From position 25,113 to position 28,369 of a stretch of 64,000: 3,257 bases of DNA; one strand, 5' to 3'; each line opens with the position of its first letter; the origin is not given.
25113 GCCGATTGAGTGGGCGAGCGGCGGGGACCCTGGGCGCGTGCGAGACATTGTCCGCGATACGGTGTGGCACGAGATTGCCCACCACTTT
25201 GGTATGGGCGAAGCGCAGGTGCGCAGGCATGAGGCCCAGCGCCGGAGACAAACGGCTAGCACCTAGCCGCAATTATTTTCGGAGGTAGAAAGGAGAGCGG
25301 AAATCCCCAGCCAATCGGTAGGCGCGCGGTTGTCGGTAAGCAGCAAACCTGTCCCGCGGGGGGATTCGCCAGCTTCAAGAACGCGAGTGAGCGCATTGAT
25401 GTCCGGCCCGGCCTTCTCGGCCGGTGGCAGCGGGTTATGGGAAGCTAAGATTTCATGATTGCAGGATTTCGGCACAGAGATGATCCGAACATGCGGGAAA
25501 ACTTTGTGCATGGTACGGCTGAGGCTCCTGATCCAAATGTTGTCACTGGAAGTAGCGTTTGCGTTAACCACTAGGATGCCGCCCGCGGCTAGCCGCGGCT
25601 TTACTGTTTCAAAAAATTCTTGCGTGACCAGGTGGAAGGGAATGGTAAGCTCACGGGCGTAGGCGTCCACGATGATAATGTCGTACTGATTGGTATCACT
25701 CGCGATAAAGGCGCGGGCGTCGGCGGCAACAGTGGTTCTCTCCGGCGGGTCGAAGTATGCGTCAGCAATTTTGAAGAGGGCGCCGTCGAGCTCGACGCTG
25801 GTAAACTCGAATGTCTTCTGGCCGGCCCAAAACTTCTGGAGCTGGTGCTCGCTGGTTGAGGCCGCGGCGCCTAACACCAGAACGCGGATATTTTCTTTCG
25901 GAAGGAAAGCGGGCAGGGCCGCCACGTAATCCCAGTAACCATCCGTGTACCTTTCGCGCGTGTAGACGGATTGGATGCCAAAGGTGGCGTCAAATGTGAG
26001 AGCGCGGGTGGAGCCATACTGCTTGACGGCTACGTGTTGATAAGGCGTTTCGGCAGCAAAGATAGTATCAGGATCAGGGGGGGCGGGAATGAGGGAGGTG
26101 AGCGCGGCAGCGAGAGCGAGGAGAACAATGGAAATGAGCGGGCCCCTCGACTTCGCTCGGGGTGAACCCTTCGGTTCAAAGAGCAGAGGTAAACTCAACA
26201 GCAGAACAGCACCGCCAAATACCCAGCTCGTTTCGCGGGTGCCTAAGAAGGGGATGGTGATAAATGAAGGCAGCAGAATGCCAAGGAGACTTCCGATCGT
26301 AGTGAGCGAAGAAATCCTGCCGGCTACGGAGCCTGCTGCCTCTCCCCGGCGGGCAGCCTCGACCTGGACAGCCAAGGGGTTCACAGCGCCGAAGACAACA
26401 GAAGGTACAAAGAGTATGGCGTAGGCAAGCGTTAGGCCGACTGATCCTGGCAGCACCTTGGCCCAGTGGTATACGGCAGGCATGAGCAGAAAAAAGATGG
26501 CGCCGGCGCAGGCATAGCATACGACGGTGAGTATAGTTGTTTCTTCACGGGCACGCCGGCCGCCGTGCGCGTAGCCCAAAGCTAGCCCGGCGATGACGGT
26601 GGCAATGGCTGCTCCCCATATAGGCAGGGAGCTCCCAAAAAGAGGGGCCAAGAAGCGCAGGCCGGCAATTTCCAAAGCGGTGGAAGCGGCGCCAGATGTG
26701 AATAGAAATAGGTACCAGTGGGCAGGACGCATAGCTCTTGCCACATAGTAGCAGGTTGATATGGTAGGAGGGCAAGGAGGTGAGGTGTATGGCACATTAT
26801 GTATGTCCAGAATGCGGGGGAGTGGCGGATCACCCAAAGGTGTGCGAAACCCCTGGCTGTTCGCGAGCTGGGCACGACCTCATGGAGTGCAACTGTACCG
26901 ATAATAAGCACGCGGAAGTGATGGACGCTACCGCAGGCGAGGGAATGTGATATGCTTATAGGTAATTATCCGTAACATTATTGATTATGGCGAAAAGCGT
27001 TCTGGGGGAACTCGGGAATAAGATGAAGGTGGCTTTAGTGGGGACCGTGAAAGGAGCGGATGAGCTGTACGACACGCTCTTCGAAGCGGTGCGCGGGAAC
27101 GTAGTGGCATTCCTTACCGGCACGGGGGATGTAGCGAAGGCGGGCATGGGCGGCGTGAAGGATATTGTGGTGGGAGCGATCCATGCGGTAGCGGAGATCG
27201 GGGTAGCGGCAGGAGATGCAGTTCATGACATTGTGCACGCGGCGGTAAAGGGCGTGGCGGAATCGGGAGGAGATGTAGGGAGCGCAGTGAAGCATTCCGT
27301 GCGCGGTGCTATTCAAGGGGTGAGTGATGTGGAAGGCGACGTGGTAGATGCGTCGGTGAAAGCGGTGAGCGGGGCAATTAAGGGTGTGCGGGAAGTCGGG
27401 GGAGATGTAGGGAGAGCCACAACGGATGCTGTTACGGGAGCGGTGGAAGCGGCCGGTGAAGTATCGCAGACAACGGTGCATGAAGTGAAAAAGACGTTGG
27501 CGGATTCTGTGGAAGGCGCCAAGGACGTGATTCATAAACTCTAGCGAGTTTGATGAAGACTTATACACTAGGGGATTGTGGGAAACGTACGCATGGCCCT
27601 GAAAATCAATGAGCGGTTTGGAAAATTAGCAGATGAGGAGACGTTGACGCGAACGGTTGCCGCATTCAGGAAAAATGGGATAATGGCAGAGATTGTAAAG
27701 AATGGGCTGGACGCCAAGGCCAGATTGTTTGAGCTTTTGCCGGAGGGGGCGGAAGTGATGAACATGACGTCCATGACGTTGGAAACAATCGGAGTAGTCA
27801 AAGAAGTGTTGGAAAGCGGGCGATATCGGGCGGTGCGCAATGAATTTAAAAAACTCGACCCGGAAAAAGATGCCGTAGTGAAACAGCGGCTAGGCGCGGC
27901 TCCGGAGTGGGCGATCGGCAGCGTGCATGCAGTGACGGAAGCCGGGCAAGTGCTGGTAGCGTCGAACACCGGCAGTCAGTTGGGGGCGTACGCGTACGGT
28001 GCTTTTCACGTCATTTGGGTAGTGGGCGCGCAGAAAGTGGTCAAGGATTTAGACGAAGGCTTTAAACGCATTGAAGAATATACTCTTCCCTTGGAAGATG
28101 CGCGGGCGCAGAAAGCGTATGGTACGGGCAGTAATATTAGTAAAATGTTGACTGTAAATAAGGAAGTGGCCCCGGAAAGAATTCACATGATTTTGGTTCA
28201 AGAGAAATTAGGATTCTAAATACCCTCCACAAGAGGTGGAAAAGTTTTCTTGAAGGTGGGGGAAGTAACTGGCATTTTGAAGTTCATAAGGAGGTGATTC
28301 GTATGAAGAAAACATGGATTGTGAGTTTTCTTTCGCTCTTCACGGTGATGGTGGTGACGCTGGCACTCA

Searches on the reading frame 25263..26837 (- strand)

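Call 73: search_protein_families(library=pfam, proteins=[window:25263-26837:-], max_evalue=0.00001)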
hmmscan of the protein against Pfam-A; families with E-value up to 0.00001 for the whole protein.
window:25263-26837:- (524 aa): 1 family
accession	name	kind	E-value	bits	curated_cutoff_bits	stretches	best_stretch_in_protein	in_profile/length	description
PF01564.23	Spermine_synth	-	1e-07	32.1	22.9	1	301-453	4-159/186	Spermine/spermidine synthase domain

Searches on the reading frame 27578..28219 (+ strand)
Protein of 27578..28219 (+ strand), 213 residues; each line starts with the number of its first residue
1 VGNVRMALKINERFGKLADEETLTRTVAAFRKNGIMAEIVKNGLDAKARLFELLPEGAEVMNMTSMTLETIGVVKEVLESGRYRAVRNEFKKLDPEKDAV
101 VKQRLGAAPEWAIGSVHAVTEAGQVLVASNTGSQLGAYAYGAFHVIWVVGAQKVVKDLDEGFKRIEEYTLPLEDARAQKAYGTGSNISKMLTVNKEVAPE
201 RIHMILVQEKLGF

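Call 73: search_protein_families(library=pfam, proteins=[window:27578-28219:+], max_evalue=0.00001)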
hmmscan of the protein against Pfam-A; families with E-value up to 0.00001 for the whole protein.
window:27578-28219:+ (213 aa): 1 family
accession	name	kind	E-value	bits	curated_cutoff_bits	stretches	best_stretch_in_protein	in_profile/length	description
PF02589.21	LUD_dom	-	8.1e-21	75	22.6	1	24-207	2-189/189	LUD domain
